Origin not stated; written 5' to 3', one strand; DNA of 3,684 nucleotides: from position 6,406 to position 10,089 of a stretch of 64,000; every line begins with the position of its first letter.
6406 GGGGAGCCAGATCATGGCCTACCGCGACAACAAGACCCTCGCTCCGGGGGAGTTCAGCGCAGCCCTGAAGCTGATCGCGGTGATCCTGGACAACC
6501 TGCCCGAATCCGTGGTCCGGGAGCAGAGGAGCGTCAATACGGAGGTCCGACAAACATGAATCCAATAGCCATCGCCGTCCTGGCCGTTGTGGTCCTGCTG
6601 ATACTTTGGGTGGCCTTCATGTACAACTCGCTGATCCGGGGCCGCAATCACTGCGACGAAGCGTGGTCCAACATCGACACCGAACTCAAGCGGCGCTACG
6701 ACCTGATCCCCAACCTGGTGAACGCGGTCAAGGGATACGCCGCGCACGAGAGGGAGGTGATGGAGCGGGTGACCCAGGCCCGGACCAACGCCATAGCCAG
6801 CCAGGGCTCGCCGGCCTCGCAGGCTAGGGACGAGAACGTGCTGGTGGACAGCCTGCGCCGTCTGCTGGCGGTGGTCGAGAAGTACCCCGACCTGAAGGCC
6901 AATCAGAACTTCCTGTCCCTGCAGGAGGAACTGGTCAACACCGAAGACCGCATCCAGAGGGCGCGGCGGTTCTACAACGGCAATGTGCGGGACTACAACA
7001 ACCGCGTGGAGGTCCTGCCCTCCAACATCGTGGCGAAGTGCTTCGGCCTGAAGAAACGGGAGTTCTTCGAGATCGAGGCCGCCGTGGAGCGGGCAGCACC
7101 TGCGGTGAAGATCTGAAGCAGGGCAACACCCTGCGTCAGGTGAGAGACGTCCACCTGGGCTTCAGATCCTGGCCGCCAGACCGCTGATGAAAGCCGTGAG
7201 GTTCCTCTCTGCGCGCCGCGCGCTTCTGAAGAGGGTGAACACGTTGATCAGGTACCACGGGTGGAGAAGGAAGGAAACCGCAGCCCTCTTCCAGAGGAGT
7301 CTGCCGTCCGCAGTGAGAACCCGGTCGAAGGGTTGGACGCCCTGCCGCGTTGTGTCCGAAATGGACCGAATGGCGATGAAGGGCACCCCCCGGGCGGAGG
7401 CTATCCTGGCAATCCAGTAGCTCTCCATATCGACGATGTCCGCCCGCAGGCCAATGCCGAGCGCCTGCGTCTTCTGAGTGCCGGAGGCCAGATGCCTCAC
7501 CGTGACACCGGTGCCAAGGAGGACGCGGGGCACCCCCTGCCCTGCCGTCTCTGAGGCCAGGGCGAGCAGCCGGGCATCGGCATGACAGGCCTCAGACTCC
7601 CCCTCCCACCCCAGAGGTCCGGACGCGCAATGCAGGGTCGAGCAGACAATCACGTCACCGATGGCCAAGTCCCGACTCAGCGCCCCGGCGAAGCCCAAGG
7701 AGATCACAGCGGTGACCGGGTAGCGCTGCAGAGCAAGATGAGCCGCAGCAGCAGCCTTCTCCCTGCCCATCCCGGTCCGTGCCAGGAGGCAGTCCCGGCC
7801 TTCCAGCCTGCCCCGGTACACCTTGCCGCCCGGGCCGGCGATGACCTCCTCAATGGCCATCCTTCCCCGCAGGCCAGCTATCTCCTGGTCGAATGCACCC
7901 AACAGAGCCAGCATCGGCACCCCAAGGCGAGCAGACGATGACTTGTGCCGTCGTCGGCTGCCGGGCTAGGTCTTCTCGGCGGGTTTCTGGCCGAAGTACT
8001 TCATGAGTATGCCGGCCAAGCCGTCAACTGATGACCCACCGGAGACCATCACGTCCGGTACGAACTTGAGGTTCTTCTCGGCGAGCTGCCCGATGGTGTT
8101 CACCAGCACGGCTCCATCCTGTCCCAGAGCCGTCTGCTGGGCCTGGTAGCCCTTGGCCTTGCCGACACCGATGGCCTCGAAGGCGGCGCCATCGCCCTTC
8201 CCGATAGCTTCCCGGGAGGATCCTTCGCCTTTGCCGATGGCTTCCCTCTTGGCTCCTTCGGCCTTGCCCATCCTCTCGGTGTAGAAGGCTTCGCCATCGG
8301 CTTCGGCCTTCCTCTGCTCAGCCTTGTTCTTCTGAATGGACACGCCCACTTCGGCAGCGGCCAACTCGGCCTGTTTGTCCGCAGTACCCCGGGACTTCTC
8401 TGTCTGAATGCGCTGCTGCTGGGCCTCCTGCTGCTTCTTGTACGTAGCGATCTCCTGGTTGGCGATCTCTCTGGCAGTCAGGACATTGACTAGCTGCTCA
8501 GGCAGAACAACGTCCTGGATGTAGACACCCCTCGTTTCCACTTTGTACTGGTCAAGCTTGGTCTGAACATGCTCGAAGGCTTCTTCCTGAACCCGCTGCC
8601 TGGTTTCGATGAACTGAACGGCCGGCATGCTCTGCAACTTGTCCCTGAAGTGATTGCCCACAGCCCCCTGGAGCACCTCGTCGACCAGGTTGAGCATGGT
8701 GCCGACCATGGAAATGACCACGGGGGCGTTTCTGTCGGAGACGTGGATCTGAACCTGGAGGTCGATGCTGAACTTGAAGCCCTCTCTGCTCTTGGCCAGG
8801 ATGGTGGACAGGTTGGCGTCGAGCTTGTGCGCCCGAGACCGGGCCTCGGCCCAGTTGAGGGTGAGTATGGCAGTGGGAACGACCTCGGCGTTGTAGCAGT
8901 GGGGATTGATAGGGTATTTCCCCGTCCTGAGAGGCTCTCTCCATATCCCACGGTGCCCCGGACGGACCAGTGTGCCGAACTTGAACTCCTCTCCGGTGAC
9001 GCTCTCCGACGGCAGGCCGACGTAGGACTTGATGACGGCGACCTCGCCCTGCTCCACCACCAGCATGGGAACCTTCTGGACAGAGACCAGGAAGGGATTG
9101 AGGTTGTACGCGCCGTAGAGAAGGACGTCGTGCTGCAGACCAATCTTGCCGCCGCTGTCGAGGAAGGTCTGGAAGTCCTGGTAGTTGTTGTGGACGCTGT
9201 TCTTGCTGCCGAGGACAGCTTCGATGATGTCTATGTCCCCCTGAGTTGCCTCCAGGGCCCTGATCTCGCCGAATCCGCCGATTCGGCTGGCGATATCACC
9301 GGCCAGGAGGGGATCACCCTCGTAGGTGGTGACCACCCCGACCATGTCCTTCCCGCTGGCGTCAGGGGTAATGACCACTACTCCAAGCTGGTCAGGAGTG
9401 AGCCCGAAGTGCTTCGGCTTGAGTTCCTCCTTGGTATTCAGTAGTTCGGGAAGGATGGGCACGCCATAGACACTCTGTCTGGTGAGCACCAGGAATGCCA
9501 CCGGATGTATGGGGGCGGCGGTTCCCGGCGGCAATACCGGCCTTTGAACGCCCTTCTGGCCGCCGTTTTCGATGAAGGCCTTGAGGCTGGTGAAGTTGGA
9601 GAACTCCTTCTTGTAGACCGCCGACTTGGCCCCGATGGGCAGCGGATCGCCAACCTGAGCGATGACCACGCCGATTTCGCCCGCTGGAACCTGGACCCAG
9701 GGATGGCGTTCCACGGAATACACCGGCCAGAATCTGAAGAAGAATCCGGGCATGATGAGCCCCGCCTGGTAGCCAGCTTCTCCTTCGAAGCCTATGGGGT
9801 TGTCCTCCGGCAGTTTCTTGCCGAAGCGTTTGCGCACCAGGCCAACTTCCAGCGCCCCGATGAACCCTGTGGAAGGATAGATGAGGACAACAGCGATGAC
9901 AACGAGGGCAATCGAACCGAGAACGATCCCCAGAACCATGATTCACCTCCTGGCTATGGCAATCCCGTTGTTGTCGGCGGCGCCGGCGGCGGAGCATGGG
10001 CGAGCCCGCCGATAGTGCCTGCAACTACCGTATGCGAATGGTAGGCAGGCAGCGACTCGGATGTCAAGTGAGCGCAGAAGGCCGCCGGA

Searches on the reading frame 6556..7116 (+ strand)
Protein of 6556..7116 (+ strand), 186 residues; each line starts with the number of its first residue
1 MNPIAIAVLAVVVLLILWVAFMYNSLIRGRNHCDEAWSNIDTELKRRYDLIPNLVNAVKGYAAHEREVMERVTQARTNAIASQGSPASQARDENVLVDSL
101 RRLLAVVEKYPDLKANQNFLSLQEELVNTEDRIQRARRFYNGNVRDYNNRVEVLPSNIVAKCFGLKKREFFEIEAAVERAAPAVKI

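Call 10: search_protein_families(library=pfam, proteins=[window:6556-7116:+], max_evalue=0.0001)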
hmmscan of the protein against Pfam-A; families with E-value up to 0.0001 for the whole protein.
window:6556-7116:+ (186 aa): 1 family
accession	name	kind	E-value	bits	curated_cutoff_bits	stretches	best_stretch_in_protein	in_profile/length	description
PF04011.17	LemA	-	2e-57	193.7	26.2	1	36-185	1-148/149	LemA family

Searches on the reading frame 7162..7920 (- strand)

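Call 10: search_protein_families(library=pfam, proteins=[window:7162-7920:-], max_evalue=0.0001)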
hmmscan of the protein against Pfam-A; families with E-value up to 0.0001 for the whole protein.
window:7162-7920:- (252 aa): 1 family
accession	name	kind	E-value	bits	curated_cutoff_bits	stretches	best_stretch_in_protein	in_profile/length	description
PF01048.26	PNP_UDP_1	-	3.2e-30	105.7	25.1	1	4-191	2-204/233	Phosphorylase superfamily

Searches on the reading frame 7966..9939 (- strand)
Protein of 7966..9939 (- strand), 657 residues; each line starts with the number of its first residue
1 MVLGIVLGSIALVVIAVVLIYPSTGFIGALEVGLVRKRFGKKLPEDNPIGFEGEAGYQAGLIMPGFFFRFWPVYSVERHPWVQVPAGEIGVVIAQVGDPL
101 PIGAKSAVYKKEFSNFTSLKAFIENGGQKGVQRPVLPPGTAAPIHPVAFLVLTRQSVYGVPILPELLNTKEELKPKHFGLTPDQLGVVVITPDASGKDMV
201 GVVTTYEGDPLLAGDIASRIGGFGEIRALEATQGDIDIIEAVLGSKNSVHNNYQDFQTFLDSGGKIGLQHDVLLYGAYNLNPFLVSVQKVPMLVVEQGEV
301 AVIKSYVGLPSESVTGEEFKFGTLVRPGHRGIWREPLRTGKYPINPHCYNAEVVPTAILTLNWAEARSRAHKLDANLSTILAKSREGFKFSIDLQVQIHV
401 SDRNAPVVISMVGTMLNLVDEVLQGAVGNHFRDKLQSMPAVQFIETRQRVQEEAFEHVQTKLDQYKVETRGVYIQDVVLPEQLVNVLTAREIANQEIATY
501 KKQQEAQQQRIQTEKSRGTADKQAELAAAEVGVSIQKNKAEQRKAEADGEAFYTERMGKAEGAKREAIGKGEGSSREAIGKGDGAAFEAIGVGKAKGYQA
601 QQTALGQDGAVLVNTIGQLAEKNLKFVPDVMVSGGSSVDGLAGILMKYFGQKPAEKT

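Call 10: search_protein_families(library=pfam, proteins=[window:7966-9939:-], max_evalue=0.0001)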
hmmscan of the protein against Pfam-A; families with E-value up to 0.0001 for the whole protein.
window:7966-9939:- (657 aa): 1 family
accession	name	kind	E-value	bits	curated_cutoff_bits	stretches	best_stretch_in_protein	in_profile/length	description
PF01145.31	Band_7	-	7.8e-17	62.3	23.6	1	294-507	2-175/176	SPFH domain / Band 7 family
